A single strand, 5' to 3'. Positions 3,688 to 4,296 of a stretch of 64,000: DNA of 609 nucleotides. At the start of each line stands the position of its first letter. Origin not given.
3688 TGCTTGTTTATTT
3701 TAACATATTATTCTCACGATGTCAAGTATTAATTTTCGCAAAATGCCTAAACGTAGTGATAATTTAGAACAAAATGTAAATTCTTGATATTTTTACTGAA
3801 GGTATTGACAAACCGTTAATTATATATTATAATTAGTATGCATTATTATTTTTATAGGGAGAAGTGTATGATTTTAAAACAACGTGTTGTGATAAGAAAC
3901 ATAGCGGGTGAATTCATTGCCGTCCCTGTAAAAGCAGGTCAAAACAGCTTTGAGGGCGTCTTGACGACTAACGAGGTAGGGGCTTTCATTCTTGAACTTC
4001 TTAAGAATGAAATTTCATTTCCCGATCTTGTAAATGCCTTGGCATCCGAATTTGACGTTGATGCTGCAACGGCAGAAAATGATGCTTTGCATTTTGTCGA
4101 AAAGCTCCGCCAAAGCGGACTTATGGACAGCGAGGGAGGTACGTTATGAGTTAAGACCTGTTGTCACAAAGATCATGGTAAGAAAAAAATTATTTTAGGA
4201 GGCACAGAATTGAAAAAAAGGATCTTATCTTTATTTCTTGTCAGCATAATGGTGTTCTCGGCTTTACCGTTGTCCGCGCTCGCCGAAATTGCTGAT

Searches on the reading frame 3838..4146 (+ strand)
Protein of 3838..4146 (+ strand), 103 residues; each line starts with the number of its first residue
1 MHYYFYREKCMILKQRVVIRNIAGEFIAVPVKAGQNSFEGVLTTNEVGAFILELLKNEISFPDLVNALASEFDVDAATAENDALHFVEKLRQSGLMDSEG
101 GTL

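Call 4: search_protein_families(library=pfam, proteins=[window:3838-4146:+], max_evalue=0.01)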
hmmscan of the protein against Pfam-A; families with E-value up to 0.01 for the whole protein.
window:3838-4146:+ (103 aa): 1 family
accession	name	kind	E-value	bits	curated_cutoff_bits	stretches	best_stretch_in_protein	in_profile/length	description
PF05402.18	PqqD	-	1.3e-14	54.7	23.4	1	39-95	10-66/67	Coenzyme PQQ synthesis protein D (PqqD)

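Call 5: search_protein_families(library=ncbifam, proteins=[window:3838-4146:+], max_evalue=1)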
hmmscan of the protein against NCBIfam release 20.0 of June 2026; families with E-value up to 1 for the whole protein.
window:3838-4146:+ (103 aa): 11 families
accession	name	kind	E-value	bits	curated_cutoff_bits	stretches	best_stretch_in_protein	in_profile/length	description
NF033536.1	lasso_PqqD_Bac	exception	3.5e-08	33.5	80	1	44-96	34-86/88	lasso peptide biosynthesis PqqD family chaperone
NF033530.1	lasso_PqqD_Strm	exception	1.6e-07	31.5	70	1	44-96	26-78/78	lasso peptide biosynthesis PqqD family chaperone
TIGR03859.1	PQQ_PqqD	equivalog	6.2e-06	26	46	1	39-96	24-80/81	pyrroloquinoline quinone biosynthesis peptide chaperone PqqD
NF050069.2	PqqD_rel_WgkC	exception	4.5e-05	23.4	110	1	43-91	33-81/103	PqqD family peptide maturation chaperone WgkC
TIGR04248.1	SCM_PqqD_rel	equivalog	0.0027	17.9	100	1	42-97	27-82/84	SynChlorMet cassette protein ScmD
TIGR04302.1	geo_PqqD_fam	equivalog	0.006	17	100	1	42-96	47-100/102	GeoRSP system PqqD family peptide chaperone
NF001129.0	PRK00139.2-3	equivalog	0.046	12.2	762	1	24-97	286-358/517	UDP-N-acetylmuramoyl-L-alanyl-D-glutamate--2,6-diaminopimelate ligase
NF005258.0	PRK06762.3-3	equivalog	0.049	13.6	344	1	8-78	28-99/164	hypothetical protein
NF052437.1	MPhHdxlPhnYGIM8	equivalog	0.074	12.5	500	1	67-97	129-159/260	methylphosphonate hydroxylase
NF002535.0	PRK02079.1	equivalog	0.076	12.8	101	1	39-93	33-86/92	pyrroloquinoline quinone biosynthesis peptide chaperone PqqD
NF050145.1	RiPP_RRE_HvfC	equivalog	0.17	11.7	142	1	42-95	179-233/237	HvfC family RiPP maturation protein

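Call 58: search_solved_structures(query=window:3868-4146:+, max_evalue=1)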
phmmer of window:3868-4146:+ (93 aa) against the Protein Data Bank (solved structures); distinct sequences matched with E-value up to 1: 8.
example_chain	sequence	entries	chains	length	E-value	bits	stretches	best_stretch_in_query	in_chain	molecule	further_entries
5v1u_A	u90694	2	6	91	0.041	17.5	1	34-87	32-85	TbiB1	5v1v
6jx3_B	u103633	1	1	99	0.064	16.9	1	34-85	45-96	TfuB1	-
9x90_B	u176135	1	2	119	0.067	16.8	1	9-86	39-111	Lasso peptide biosynthesis PqqD family chaperone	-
9s1t_A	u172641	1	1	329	0.11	16.1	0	26-61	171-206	De novo designed helical barrel - 6H5L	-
3g2b_A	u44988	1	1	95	0.13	15.9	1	31-85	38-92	Coenzyme PQQ synthesis protein D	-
6wg4_B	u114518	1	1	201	0.45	14.2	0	16-87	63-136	Structural maintenance of chromosomes protein 3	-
2wd5_B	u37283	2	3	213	0.51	14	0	16-87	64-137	STRUCTURAL MAINTENANCE OF CHROMOSOMES PROTEIN 3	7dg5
6wg6_B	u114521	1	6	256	0.8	13.4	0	16-87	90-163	Structural maintenance of chromosomes protein 3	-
